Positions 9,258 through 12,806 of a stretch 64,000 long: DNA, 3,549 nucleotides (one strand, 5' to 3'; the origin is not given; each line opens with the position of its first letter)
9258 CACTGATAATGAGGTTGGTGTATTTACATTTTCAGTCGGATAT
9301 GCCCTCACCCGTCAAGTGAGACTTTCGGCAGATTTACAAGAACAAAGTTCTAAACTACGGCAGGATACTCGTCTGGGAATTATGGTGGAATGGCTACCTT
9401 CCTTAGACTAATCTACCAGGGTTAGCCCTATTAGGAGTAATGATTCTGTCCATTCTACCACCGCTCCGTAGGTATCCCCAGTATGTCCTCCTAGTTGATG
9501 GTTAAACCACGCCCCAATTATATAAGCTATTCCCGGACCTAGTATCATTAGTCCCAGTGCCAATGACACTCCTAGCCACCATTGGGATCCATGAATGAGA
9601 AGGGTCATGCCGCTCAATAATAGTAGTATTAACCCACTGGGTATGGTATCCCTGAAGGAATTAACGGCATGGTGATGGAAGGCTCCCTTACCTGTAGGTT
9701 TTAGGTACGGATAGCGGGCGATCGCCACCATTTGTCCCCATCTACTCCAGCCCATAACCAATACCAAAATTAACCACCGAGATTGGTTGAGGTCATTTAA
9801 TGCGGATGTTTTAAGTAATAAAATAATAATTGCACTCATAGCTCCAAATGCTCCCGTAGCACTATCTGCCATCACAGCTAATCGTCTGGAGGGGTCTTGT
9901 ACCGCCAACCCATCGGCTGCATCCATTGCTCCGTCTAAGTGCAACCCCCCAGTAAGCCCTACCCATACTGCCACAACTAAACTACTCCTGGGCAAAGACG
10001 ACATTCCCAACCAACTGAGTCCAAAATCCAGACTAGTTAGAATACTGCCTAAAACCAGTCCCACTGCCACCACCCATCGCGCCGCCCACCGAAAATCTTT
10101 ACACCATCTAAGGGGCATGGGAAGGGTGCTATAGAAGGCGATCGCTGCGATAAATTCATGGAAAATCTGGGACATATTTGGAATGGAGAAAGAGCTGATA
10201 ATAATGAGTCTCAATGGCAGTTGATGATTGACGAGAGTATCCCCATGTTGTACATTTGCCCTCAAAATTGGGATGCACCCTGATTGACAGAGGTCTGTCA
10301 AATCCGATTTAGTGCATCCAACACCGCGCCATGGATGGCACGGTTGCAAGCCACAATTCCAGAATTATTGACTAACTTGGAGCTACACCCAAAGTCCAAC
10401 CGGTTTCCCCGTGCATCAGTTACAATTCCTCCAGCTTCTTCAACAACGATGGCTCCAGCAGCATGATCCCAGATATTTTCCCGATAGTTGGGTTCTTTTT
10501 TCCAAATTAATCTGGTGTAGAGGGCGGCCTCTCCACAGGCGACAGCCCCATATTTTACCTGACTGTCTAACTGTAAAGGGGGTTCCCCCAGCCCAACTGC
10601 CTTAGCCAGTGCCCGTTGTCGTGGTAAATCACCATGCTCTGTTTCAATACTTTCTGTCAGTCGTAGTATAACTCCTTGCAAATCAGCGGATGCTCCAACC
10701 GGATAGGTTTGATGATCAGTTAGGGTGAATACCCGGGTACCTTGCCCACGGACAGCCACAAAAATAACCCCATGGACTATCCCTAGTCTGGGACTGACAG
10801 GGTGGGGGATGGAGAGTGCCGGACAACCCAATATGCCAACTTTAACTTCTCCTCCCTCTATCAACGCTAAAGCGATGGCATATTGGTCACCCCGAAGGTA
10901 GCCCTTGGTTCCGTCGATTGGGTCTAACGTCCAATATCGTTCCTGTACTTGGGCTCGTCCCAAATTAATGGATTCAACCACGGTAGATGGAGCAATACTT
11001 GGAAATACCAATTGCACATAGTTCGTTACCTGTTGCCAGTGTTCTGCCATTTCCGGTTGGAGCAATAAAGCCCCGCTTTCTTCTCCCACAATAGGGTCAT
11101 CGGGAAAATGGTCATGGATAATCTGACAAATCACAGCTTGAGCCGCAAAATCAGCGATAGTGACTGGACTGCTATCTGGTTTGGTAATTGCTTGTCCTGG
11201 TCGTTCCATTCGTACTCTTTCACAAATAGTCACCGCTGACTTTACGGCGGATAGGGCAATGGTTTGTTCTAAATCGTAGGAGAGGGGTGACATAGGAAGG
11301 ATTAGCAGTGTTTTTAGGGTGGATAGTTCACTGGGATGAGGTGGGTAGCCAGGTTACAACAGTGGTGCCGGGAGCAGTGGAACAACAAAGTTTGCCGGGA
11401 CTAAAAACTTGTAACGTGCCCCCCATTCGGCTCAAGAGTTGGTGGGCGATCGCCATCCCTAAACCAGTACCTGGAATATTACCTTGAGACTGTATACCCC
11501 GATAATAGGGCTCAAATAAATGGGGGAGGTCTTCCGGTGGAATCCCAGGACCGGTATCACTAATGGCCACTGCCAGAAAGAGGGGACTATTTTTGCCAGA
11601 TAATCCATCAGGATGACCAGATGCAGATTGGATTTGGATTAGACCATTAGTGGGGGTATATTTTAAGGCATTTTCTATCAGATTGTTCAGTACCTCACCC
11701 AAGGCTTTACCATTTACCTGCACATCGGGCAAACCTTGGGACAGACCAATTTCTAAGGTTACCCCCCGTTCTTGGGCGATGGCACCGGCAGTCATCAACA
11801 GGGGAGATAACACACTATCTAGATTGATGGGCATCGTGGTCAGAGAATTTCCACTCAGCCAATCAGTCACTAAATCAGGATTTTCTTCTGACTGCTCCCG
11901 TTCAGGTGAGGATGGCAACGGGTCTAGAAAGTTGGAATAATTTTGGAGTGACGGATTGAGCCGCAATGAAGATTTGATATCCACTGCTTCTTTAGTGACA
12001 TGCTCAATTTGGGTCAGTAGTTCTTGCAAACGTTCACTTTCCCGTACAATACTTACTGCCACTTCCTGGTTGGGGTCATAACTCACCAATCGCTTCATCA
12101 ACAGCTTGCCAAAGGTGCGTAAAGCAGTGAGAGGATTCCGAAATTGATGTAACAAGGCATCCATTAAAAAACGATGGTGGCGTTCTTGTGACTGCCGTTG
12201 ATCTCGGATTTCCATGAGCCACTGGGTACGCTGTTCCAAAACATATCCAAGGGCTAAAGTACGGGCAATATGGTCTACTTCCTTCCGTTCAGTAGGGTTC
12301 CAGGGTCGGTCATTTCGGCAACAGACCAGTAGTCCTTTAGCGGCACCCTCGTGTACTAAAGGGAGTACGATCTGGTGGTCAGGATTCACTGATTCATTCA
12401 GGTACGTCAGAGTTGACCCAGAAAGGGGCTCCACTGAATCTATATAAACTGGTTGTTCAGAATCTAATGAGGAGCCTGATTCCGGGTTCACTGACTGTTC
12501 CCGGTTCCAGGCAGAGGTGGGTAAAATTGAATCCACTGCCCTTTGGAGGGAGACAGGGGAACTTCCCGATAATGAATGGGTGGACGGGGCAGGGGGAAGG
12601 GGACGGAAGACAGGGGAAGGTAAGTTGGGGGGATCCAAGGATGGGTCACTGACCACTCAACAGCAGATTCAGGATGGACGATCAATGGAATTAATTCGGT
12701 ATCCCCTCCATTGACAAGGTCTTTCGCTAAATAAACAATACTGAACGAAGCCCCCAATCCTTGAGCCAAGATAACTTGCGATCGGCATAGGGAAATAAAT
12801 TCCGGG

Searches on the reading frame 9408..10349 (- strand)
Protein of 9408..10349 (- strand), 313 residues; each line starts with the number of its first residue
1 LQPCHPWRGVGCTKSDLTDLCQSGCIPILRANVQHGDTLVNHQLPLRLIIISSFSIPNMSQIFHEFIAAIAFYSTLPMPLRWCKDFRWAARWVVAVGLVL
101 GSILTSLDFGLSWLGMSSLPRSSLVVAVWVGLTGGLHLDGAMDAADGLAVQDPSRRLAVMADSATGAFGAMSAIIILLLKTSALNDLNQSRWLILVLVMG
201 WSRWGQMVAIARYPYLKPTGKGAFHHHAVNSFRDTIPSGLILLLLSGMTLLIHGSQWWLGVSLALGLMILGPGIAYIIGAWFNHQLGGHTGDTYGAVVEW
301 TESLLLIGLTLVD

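Call 27: search_protein_families(library=pfam, proteins=[window:9408-10349:-], max_evalue=0.001)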
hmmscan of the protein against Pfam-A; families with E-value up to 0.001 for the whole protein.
window:9408-10349:- (313 aa): 1 family
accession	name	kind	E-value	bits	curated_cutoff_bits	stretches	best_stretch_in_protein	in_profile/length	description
PF02654.20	CobS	-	5.5e-48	164.3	23.2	1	69-306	1-206/207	Cobalamin-5-phosphate synthase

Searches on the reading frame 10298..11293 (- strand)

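Call 27: search_protein_families(library=pfam, proteins=[window:10298-11293:-], max_evalue=0.001)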
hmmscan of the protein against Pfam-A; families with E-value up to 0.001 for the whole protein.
window:10298-11293:- (331 aa): 1 family
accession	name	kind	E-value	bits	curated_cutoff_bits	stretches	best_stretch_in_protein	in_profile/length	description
PF00459.30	Inositol_P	-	4.7e-44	151.3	27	1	20-328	13-266/271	Inositol monophosphatase family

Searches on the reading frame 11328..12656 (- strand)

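Call 27: search_protein_families(library=pfam, proteins=[window:11328-12656:-], max_evalue=0.001)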
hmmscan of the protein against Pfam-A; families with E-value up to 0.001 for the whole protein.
window:11328-12656:- (442 aa): 4 families
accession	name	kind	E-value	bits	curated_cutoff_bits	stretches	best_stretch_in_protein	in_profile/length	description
PF02518.31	HATPase_c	-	2.7e-22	79.7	26.4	1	317-439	4-109/111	Histidine kinase-, DNA gyrase B-, and HSP90-like ATPase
PF00512.31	HisKA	-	4.9e-08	33.4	26.9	1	164-218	5-58/66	His Kinase A (phospho-acceptor) domain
PF01590.32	GAF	-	0.00041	21.3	22.4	1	44-136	35-131/133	GAF domain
PF13581.12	HATPase_c_2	-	0.00064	20.2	27.4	0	318-409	35-110/127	Histidine kinase-like ATPase domain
